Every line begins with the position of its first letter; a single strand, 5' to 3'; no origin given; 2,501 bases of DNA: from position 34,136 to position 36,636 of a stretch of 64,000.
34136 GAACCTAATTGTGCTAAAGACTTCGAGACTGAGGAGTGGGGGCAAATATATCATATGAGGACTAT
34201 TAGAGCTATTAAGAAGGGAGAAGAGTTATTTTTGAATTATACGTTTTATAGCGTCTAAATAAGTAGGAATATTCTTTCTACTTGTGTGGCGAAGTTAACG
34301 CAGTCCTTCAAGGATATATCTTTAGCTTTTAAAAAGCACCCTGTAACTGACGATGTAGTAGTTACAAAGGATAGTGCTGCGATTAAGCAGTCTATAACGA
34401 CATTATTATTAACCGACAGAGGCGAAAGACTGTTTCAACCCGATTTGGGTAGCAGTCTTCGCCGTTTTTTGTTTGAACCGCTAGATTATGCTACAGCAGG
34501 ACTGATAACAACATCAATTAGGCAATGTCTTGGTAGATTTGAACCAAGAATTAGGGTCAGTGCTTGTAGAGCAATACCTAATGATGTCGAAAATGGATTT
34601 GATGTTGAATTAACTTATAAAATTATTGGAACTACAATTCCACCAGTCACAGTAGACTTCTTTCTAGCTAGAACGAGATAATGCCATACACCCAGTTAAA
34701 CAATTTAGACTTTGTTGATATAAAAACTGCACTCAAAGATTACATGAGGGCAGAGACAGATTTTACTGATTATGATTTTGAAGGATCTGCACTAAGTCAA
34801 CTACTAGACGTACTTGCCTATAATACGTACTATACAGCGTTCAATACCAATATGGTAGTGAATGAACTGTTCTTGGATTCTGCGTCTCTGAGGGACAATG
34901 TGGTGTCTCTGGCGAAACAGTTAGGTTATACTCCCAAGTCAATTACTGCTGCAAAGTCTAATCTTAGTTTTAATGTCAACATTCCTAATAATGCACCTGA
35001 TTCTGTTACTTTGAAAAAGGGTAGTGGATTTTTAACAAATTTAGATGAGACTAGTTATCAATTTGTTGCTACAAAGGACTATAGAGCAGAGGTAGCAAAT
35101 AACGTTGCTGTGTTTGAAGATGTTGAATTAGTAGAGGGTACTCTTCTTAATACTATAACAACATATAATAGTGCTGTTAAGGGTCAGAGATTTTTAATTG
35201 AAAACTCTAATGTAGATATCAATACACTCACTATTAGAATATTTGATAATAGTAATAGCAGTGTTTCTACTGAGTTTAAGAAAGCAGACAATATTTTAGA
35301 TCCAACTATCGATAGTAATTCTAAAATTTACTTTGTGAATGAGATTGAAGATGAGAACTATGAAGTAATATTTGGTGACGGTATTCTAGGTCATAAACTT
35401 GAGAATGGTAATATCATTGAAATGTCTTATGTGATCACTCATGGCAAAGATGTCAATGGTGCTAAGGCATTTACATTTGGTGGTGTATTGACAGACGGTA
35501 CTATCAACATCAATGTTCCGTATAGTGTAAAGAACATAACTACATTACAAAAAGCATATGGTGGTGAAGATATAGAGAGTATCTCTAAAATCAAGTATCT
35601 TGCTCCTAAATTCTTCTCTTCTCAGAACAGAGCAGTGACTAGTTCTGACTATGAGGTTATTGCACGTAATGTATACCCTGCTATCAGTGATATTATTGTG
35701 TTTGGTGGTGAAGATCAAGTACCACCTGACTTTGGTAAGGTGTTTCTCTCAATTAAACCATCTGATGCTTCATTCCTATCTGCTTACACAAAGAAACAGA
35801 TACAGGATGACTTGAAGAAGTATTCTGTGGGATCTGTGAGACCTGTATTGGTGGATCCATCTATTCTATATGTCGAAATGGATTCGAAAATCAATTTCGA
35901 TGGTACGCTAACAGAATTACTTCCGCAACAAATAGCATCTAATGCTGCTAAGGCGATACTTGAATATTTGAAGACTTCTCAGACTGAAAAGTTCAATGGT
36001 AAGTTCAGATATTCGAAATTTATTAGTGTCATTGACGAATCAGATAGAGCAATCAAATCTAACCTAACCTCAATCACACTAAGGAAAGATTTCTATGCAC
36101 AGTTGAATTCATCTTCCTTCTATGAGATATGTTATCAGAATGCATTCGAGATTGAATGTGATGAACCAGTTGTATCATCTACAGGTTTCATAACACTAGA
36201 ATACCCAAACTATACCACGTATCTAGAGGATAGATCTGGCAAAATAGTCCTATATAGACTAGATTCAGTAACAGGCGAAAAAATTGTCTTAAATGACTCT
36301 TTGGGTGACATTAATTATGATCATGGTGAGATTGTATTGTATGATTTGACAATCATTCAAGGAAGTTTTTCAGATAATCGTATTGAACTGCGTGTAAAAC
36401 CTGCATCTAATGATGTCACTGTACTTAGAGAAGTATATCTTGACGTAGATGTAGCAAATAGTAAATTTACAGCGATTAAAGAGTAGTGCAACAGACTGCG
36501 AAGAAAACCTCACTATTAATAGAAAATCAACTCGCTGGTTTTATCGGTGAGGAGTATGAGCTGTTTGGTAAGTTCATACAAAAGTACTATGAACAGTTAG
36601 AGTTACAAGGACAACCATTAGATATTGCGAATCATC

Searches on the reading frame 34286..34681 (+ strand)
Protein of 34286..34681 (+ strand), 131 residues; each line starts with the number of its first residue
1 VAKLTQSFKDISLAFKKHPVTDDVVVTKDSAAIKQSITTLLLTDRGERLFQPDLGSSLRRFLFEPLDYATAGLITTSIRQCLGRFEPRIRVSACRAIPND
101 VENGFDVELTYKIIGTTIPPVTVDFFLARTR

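Call 66: find_related_loci(query=window:34286-34681:+, collection=viral_contigs, flank=10000)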
Query window:34286-34681:+ (131 aa) in viral_contigs; peptide patterns used: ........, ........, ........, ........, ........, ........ (x = any residue, [..] = any of these).
260 stretches matched a pattern; 240 encode a relative of the query (tblastn E <= 1e-3); the best 80 are kept; 80 distinct loci.
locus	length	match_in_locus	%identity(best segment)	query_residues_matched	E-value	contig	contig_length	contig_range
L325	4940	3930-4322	98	1-131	2e-83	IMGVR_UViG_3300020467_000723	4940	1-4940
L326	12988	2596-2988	97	1-131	7e-83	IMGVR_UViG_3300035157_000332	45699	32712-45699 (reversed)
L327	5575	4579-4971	96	1-131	5e-82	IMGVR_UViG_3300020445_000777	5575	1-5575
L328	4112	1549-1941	95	1-131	2e-81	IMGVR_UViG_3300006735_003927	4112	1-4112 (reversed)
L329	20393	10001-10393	95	1-131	2e-81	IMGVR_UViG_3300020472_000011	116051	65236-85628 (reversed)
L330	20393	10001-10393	95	1-131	2e-81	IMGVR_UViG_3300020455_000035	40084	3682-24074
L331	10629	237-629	88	1-131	2e-76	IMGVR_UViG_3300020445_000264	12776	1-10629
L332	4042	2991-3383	88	1-131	2e-76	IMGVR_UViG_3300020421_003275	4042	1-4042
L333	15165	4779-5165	76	3-131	7e-63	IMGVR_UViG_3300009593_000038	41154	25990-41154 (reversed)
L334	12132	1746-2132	76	3-131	7e-63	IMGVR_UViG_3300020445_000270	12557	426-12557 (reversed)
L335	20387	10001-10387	76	3-131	7e-63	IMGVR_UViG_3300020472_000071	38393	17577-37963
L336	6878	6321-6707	76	3-131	7e-63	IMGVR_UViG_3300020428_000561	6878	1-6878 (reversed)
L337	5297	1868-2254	76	3-131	7e-63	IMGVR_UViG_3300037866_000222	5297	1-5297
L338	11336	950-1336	71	3-131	5e-61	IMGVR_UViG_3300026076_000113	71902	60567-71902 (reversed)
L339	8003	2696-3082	69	3-131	5e-59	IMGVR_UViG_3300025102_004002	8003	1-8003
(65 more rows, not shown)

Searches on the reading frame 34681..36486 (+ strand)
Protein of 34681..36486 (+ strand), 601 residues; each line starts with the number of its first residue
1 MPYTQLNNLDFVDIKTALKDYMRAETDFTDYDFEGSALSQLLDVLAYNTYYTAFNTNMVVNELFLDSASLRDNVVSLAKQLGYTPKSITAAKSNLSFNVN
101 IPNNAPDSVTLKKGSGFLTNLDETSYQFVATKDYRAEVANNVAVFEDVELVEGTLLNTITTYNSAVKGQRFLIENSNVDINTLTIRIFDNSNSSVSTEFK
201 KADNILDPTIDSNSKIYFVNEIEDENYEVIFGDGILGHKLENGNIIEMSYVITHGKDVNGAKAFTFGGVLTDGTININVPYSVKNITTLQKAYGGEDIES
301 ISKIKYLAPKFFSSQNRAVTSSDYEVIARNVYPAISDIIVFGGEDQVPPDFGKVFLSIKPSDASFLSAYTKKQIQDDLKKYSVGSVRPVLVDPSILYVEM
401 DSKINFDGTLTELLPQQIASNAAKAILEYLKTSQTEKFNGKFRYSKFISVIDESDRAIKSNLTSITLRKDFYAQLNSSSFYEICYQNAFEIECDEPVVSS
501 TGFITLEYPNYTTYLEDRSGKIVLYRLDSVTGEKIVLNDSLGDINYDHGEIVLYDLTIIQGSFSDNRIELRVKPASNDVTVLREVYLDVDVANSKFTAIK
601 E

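Call 11: search_protein_families(library=phrogs, proteins=[window:34681-36486:+])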
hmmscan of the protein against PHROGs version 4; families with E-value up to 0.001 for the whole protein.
window:34681-36486:+ (601 aa): 5 families
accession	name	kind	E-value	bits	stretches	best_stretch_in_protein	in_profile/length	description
phrog_219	-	tail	5.5e-199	663.6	1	1-598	1-593/598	baseplate wedge subunit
phrog_6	-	tail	1.9e-19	70.8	1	6-478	67-401/548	baseplate wedge subunit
phrog_24789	-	tail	2.8e-13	49.2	1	30-375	30-372/1214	baseplate protein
phrog_10646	-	tail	8.1e-11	41.6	1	5-92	27-115/1142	baseplate wedge subunit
phrog_1369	-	tail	2.2e-07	31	1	33-342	25-315/489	baseplate protein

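Call 12: search_protein_families(library=pfam, proteins=[window:34681-36486:+])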
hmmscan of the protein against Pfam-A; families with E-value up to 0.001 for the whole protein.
window:34681-36486:+ (601 aa): 2 families
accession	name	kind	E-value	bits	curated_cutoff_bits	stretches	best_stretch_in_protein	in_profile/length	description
PF21379.2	Gp6-like_1st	-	5.6e-17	61.7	27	1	11-83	2-74/74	Baseplate wedge protein gp6-like, helical domain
PF04865.19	Baseplate_J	-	3.2e-06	27.1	21.1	1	283-448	95-253/255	Baseplate J-like protein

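Call 13: search_dna_similar(query=window:34681-36486:+, collection=phages, mode=protein, max_rows=25)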
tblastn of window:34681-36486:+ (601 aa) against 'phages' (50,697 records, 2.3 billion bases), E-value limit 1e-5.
Records with a match: 2449; places in all: 2456; records where one place covers at least 80% of the query: 898.
Best place of each record, by identity: <60% 2449.
By first word of the organism name: Escherichia 633; Synechococcus 374; Klebsiella 319; Salmonella 192; Vibrio 132; Shigella 89; Aeromonas 79; Acinetobacter 71; Cyanophage 61; Enterobacter 59; and 54 more.
By host as written in the record: - 445; Escherichia coli 269; Klebsiella pneumoniae 110; Synechococcus 107; Synechococcus sp. 38; Escherichia coli O157:H7 35; Salmonella enterica 29; Synechococcus sp. WH7803 28; and 535 more.
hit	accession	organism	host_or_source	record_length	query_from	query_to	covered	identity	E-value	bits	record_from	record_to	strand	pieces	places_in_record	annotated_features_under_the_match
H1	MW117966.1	Synechococcus phage S-H9-1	Synechococcus sp. MW02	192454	1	601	100%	59.3%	0e+0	721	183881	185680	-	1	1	baseplate wedge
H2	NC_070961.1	Synechococcus phage S-H9-1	Synechococcus sp. MW02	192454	1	601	100%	59.3%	0e+0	721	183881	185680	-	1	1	baseplate wedge subunit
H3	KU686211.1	Synechococcus phage S-WAM2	Synechococcus sp.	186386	1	601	100%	59.0%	0e+0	719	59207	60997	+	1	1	baseplate wedge subunit (x2)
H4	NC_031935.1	Synechococcus phage S-WAM2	Synechococcus sp.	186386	1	601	100%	59.0%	0e+0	719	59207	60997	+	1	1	baseplate wedge subunit (x2)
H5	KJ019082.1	Synechococcus phage ACG-2014i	-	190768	1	601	100%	57.7%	0e+0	711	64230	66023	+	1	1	baseplate wedge protein | base plate wedge subunit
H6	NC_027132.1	Synechococcus phage ACG-2014i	-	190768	1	601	100%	57.7%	0e+0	711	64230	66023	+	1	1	baseplate wedge subunit (x2)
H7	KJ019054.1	Synechococcus phage ACG-2014e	-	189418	1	601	100%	57.5%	0e+0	711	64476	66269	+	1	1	baseplate wedge protein | base plate wedge subunit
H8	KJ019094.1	Synechococcus phage ACG-2014e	-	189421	1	601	100%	57.5%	0e+0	711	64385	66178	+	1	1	baseplate wedge protein | base plate wedge subunit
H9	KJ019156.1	Synechococcus phage ACG-2014e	-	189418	1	601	100%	57.5%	0e+0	711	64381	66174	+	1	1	baseplate wedge protein | base plate wedge subunit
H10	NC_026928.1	Synechococcus phage ACG-2014e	-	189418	1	601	100%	57.5%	0e+0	711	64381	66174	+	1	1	baseplate wedge subunit (x2)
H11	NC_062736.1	Synechococcus phage ACG-2014e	-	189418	1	601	100%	57.5%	0e+0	711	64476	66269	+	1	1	baseplate wedge subunit (x2)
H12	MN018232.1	Synechococcus phage S-B43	Synechococcus sp. MW02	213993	1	601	100%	57.5%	0e+0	705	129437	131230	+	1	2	baseplate wedge subunit (x2)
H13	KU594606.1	Cyanophage S-RIM32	Synechococcus sp.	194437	1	601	100%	57.4%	0e+0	691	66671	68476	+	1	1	baseplate wedge subunit (x2)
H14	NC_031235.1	Cyanophage S-RIM32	Synechococcus sp.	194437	1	601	100%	57.4%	0e+0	691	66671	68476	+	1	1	baseplate wedge subunit (x2)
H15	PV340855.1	Synechococcus phage Sf-FR1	Synechococcus sp. WH8102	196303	1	601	100%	56.8%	0e+0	700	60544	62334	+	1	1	baseplate wedge protein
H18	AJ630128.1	Synechococcus phage S-PM2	Synechococcus sp. SynWH7803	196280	1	601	100%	56.5%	0e+0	677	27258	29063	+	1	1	gp6: baseplate wedge | gp25: base plate wedge subunit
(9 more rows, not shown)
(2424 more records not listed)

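Call 38: get_annotated_region(hit=H1, flank=0)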
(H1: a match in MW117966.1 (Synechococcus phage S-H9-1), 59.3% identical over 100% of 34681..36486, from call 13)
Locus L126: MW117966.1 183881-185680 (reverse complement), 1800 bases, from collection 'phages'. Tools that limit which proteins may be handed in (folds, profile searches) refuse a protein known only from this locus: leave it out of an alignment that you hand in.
description: Synechococcus phage S-H9-1, complete genome.
organism: Synechococcus phage S-H9-1 (NCBI taxid 2783674)
taxonomy: Viruses; Duplodnaviria; Heunggongvirae; Uroviricota; Caudoviricetes; Kyanoviridae; Scyllavirus; Scyllavirus aitchnine
host: Synechococcus sp. MW02; source: -; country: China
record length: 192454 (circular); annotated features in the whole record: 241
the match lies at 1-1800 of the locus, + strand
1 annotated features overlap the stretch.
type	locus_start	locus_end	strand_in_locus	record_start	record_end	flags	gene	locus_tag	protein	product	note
CDS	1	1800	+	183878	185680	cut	-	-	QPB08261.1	baseplate wedge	-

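Call 39: get_annotated_region(hit=H3, flank=0)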
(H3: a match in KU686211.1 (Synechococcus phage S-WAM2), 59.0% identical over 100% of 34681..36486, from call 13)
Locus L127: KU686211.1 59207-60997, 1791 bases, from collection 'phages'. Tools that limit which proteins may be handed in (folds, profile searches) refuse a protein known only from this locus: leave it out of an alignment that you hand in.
description: Synechococcus phage S-WAM2 isolate 0810PA29, complete genome.
organism: Synechococcus phage S-WAM2 (NCBI taxid 1815522)
taxonomy: Viruses; Duplodnaviria; Heunggongvirae; Uroviricota; Caudoviricetes; Kyanoviridae; Cymopoleiavirus; Cymopoleiavirus swam2
host: Synechococcus sp.; source: -; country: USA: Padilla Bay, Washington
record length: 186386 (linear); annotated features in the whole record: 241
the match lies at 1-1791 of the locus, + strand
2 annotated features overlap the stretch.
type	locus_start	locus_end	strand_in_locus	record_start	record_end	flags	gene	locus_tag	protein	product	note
CDS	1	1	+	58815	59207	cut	-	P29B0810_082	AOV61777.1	baseplate wedge subunit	Phage baseplate wedge subunit (T4-like gp25)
CDS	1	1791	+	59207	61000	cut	-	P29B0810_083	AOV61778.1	baseplate wedge subunit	Phage baseplate wedge subunit (T4-like gp6)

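Call 40: get_annotated_region(hit=H12, flank=0)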
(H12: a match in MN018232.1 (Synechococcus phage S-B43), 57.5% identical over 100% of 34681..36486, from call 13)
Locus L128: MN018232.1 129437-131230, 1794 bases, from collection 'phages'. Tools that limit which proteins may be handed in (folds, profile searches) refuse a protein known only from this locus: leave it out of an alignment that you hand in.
description: Synechococcus phage S-B43, complete genome.
organism: Synechococcus phage S-B43 (NCBI taxid 2484638)
taxonomy: Viruses; Duplodnaviria; Heunggongvirae; Uroviricota; Caudoviricetes; Kyanoviridae
host: Synechococcus sp. MW02; source: -; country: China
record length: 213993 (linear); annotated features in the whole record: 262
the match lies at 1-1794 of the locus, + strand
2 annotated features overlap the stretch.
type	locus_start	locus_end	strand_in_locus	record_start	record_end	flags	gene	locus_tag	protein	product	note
CDS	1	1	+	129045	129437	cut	-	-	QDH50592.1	baseplate wedge subunit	-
CDS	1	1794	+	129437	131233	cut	-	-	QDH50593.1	baseplate wedge subunit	-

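Call 41: get_annotated_region(hit=H18, flank=0)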
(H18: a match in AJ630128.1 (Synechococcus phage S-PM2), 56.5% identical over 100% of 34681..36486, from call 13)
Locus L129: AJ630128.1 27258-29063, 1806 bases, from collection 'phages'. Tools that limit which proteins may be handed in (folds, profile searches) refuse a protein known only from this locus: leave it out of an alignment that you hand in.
description: Bacteriophage S-PM2 complete genome.
organism: Synechococcus phage S-PM2 (NCBI taxid 238854)
taxonomy: Viruses; Duplodnaviria; Heunggongvirae; Uroviricota; Caudoviricetes; Kyanoviridae; Nodensvirus; Nodensvirus spm2
host: Synechococcus sp. SynWH7803; source: sea water; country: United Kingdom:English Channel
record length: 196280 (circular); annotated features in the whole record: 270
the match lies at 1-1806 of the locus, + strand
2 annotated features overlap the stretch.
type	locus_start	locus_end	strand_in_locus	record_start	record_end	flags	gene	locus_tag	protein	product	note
CDS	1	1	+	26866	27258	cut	gp25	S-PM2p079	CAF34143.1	base plate wedge subunit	T4-LIKE GC: 105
CDS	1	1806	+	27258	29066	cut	gp6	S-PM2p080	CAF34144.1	baseplate wedge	T4-LIKE GC: 106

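Call 42: get_annotated_region(hit=H13, flank=0)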
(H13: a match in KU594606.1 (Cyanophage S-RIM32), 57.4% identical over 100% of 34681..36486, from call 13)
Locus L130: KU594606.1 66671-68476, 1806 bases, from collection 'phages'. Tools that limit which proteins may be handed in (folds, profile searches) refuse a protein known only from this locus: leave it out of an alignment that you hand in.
description: Cyanophage S-RIM32 isolate RW_108_0702, complete genome.
organism: Cyanophage S-RIM32 (NCBI taxid 1278479)
taxonomy: Viruses; Duplodnaviria; Heunggongvirae; Uroviricota; Caudoviricetes; Kyanoviridae; Bristolvirus; Bristolvirus rhodeisland
host: Synechococcus sp.; source: -; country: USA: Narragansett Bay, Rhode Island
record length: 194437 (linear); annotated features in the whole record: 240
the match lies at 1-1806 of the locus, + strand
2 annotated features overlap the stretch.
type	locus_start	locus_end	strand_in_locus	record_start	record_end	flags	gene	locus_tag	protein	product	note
CDS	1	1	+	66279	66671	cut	-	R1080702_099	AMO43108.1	baseplate wedge subunit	baseplate wedge subunit gp25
CDS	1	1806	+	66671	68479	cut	-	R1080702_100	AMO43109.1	baseplate wedge subunit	baseplate wedge subunit gp6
